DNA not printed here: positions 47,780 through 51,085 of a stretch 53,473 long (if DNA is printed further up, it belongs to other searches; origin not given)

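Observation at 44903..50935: Tandem pair of ~1000-aa cysteine-rich paralogs, co-transcribed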

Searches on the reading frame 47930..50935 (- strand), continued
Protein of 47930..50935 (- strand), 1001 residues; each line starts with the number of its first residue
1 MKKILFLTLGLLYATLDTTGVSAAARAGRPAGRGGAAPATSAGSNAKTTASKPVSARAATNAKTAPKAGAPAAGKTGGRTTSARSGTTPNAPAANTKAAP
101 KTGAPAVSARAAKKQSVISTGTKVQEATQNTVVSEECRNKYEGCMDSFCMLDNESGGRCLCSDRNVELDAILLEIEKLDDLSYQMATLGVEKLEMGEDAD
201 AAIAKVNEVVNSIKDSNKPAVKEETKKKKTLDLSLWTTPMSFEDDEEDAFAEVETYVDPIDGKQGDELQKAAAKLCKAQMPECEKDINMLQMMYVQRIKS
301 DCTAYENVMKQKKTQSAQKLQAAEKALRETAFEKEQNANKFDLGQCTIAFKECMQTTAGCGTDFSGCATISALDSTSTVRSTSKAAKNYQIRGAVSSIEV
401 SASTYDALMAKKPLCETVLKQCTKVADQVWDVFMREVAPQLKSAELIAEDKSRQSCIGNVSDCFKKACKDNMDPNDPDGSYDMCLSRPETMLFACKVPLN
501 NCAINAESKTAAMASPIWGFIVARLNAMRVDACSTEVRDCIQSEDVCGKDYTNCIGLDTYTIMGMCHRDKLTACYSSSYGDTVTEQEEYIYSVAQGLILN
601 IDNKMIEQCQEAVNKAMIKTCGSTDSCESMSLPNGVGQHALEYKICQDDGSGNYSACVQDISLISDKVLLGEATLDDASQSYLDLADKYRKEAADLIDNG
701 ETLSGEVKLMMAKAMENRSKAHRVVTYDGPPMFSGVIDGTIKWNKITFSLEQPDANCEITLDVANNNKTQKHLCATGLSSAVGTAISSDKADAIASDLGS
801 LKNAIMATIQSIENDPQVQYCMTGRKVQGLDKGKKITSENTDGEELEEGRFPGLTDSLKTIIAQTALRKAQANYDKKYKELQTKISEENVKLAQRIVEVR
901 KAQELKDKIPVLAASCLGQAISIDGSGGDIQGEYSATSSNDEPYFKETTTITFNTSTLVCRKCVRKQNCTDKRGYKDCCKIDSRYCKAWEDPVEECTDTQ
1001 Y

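Call 35: predict_structure(alignment_id=A2)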
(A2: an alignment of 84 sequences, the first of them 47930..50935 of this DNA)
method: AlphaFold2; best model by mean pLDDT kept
length: 1001 residues; sequences in the alignment: 84
mean_pLDDT: 68.0   pTM: 0.43
mean pLDDT of the five models: 68.0, 67.8, 65.4, 64.0, 62.0
residues with pLDDT >= 90: 57; 70-90: 538; 50-70: 188; < 50: 218
segments of 3 or more residues with pLDDT < 50: 1-3, 10-130, 217-260, 372-385, 826-846, 922-929
pLDDT, mean of each block of 10 residues (from residue 1): 50 40 31 33 31 30 30 29 34 31 30 32 40 74 77 60 64 80 77 64 69 54 34 36 31 36 64 83 80 80 77 80 75 55 80 87 72 46 53 58 78 85 77 79 69 73 83 77 78 69 73 74 70 80 79 66 78 77 78 73 76 90 86 87 86 84 87 63 69 82 77 64 65 84 86 74 61 83 72 85 91 86 54 39 49 83 91 92 86 86 78 72 44 76 87 85 91 73 84 90 72
secondary structure, 60 per line:
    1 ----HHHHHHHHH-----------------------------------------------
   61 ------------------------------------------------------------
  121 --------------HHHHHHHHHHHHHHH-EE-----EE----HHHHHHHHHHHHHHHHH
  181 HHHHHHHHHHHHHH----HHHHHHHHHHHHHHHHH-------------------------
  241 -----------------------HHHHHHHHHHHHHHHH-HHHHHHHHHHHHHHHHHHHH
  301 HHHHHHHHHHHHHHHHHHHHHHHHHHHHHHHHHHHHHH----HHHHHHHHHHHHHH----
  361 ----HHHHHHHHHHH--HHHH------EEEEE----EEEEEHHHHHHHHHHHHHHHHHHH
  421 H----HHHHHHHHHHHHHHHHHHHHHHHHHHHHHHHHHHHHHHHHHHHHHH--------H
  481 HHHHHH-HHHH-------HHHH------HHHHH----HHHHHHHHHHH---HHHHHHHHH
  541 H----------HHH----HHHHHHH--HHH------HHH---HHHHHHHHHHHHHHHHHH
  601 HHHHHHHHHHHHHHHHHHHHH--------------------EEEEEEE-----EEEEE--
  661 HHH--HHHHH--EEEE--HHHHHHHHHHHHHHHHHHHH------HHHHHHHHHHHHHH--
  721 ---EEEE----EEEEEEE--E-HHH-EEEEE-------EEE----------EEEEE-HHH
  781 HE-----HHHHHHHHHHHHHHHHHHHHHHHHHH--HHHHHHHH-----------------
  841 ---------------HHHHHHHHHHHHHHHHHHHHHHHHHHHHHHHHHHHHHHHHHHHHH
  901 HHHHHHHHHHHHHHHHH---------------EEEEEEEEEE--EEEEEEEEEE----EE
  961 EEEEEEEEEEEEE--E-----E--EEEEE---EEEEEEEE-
elements in order (helices of 4 or more, strands of 3 or more residues): H5-13 H135-149 H164-194 H199-215 H264-279 H281-338 H343-356 H365-375 H378-381 E388-392 E397-401 H402-421 H426-471 H480-486 H488-491 H499-502 H509-513 H518-528 H532-541 H559-565 H583-621 E642-648 E654-658 H666-670 E673-676 H679-698 H705-718 E724-727 E732-738 E747-751 E759-761 E772-776 H778-781 H788-813 H816-823 H856-917 E933-942 E945-954 E959-973 E985-989 E993-1000

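Call 38: fold_search(model_id=the predicted structure, library=pdb)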
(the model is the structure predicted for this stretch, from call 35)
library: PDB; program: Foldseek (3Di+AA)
matches with E <= 10: 66; with E <= 0.001: 0
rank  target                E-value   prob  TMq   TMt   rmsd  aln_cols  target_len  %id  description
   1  7zkg_B                1.6e+00  0.63  0.05  0.17  11.1       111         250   10  C-Methyltransferase PsmD from Streptomyces griseofuscus with bound cofactor (crystal form 2) (released 2022-12-28)
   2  6yfq_AA               1.7e+00  0.51  0.05  0.26   9.2        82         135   11  Virus-like particle of bacteriophage NT-214 (released 2020-09-02)
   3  7zkg_A                1.8e+00  0.63  0.05  0.17  11.0       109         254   10  C-Methyltransferase PsmD from Streptomyces griseofuscus with bound cofactor (crystal form 2) (released 2022-12-28)
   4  6yfk_AA               2.1e+00  0.57  0.05  0.28   8.8        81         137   14  Virus-like particle of bacteriophage ESE007 (released 2020-09-02)
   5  9kgz                  2.2e+00  0.35  0.06  0.30  11.6       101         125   12  Crystal structure of a de novo designed monomeric mainly-beta protein B10 (monoclinic) (released 2025-07-02)
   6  8w5w_A                2.3e+00  0.25  0.05  0.23   8.6        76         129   10  Cryo-EM structure of Qb-Ab8 (released 2025-02-26)
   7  7wzg_D                2.5e+00  0.60  0.05  0.20  10.4       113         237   12  Cypemycin N-terminal methyltransferase CypM (released 2023-02-22)
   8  7wzg_A                2.8e+00  0.51  0.05  0.19   9.9       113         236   12  Cypemycin N-terminal methyltransferase CypM (released 2023-02-22)
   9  7zgt_A                2.9e+00  0.44  0.05  0.17  10.8       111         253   10  C-Methyltransferase PsmD from Streptomyces griseofuscus (apo form) (released 2022-12-28)
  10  9icz_B                3.1e+00  0.33  0.04  0.15  11.3       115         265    9  C-Methyltransferase SeMT from Saccharopolyspora erythraea (released 2025-12-10)
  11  7zkh                  3.5e+00  0.35  0.04  0.15  11.2       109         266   10  C-Methyltransferase PsmD from Streptomyces griseofuscus with bound cofactor (crystal form 1) (released 2022-12-28)
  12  8w5g_C                3.5e+00  0.14  0.04  0.21   8.2        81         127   11  Cryo-EM structure of Qb-Ab7 (released 2025-02-26)
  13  7n6g_1T               3.5e+00  0.02  0.08  0.08  65.8       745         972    9  C1 of central pair (released 2022-05-18)
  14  6gam_L                3.8e+00  0.02  0.06  0.09  43.8       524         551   10  Structure of E14Q variant of E. coli hydrogenase-2 (as-isolated enzyme) (released 2019-02-20)
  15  7wb4_N                4.0e+00  0.57  0.05  0.06   5.1        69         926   10  Cryo-EM structure of the NR subunit from X. laevis NPC (released 2022-03-02)
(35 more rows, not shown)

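Call 47: fold_search(model_id=the predicted structure, library=viral)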
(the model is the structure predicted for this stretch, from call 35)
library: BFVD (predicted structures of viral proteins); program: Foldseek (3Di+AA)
matches with E <= 10: 179; with E <= 0.001: 0
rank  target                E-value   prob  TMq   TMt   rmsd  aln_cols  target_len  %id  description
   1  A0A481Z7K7            1.6e-01  0.23  0.05  0.14  30.8       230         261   12  Uncharacterized protein [Pithovirus LCPAC302]
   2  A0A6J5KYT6            2.8e-01  0.09  0.08  0.08  51.1       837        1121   11  Uncharacterized protein [uncultured Caudovirales phage]
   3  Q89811                3.4e-01  1.00  0.05  0.52   5.1        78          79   10  H2 protein [Human herpesvirus 7 (strain JI)]
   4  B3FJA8                6.1e-01  0.18  0.06  0.09  33.9       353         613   16  Virion structural protein [Pseudomonas phage 201phi2-1]
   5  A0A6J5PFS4            7.2e-01  0.04  0.05  0.04  55.8       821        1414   10  Uncharacterized protein [uncultured Caudovirales phage]
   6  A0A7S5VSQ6            7.9e-01  0.13  0.05  0.13  36.3       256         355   13  (no name in the UniProt tables at hand)
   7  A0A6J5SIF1            8.6e-01  0.09  0.05  0.08  46.6       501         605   13  Uncharacterized protein [uncultured Caudovirales phage]
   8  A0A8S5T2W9            9.4e-01  0.98  0.05  0.27   6.5        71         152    8  Uncharacterized protein [Myoviridae sp. ctqfO1]
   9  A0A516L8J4            9.4e-01  0.21  0.07  0.25  35.4       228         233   10  (no name in the UniProt tables at hand)
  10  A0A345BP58            1.1e+00  0.98  0.04  0.48   6.7        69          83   12  (no name in the UniProt tables at hand)
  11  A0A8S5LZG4            1.2e+00  0.38  0.06  0.22  22.8       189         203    8  Uncharacterized protein [Siphoviridae sp. ctCsv15]
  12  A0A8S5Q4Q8            1.2e+00  0.21  0.05  0.14  19.6       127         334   15  Tail fiber protein [Podoviridae sp. ctza028]
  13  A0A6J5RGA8            1.5e+00  0.93  0.05  0.20   8.3        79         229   14  Uncharacterized protein [uncultured Caudovirales phage]
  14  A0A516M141            1.6e+00  0.10  0.06  0.13  11.9       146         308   10  (no name in the UniProt tables at hand)
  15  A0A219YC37            1.7e+00  0.16  0.05  0.13  26.5       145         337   10  J domain-containing protein [Aeromonas phage 65.2]
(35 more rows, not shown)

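Call 58: find_encoding_contigs(protein=P0112, flank=10000, max_places=2)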
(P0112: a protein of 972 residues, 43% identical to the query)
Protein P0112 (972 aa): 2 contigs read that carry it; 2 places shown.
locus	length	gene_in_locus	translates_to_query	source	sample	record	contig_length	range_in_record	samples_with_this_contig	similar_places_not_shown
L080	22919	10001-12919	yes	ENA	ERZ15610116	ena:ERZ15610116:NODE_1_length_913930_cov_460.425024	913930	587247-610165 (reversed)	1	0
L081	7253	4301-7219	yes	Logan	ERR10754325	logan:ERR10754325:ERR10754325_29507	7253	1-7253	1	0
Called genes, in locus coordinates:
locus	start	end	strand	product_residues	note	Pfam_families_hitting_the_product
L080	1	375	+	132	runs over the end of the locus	PF00410:Ribosomal_S8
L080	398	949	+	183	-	PF00347:Ribosomal_L6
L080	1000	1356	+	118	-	PF00861:Ribosomal_L18p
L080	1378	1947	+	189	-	PF00333:Ribosomal_S5, PF03719:Ribosomal_S5_C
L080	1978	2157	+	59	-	PF00327:Ribosomal_L30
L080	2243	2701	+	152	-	PF00828:Ribosomal_L27A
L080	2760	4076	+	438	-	PF00344:SecY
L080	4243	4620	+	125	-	PF00416:Ribosomal_S13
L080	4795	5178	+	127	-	PF00411:Ribosomal_S11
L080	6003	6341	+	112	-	PF12844:HTH_19, PF13560:HTH_31 (weak), PF01381:HTH_3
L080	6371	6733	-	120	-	-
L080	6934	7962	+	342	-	PF01193:RNA_pol_L, PF01000:RNA_pol_A_bac, PF03118:RNA_pol_A_CTD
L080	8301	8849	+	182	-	PF01196:Ribosomal_L17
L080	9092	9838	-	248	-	PF11899:DUF3419 (weak)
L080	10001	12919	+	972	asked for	-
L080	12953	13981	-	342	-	-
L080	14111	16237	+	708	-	-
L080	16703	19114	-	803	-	PF13620:CarboxypepD_reg (weak), PF13715:CarbopepD_reg_2, PF00691:OmpA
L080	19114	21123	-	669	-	-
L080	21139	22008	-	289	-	-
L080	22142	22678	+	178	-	-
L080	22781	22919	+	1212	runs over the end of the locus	-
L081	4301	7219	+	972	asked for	-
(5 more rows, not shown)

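Call 65: search_protein_representatives(alignment_id=A2)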
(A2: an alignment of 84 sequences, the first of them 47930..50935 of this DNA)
Query: 84 sequences, 968 profile positions. Proteins with E-value up to 0.001 (for the whole library): 905; up to 1e-10: 694; up to 1e-30: 293. The best 150 are listed.
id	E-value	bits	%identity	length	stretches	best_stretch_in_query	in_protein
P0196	0.0e+00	1195.6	-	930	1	3-968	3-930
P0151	0.0e+00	1191.7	-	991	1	65-968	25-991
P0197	0.0e+00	1182.4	-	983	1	1-968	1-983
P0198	0.0e+00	1163.3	-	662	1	1-633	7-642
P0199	0.0e+00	1067.4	-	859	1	86-968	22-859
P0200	0.0e+00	1050.1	-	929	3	27-851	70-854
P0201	0.0e+00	1044.7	-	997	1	1-968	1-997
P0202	0.0e+00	1043.1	-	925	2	1-845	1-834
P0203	0.0e+00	1028.2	-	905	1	88-968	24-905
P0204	0.0e+00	1020.2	-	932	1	1-967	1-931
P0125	8.8e-297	1003.8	-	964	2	222-968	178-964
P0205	2.4e-291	985.8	-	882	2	1-835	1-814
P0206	2.4e-289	979.2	-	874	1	93-968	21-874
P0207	2.6e-289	979.1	-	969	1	1-967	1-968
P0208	2.0e-287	972.8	-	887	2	1-840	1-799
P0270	5.6e-173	594.0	-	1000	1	41-941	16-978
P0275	4.2e-167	574.6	-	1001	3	22-809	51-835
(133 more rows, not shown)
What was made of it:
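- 905 representatives at E<=1e-3 (call 65).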

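Call 87: search_solved_structures(query=A2, max_evalue=1)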
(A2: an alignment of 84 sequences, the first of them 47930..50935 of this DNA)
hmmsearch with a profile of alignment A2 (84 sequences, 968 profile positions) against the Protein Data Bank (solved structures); distinct sequences matched with E-value up to 1: 0.

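Call 88: search_protein_families(library=padloc, proteins=[window:47930-50935:-], max_evalue=0.1)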
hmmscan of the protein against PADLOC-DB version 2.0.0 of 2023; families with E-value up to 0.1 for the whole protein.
window:47930-50935:- (1001 aa): 0 families

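Call 89: search_protein_families(library=phrogs, proteins=[window:47930-50935:-], max_evalue=0.1)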
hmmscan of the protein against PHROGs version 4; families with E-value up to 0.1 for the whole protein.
window:47930-50935:- (1001 aa): 1 family
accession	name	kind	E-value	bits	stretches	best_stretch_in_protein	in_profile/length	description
phrog_1854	-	head and packaging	0.0056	16.6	1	255-335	130-206/276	PmgB-like head morphogenesis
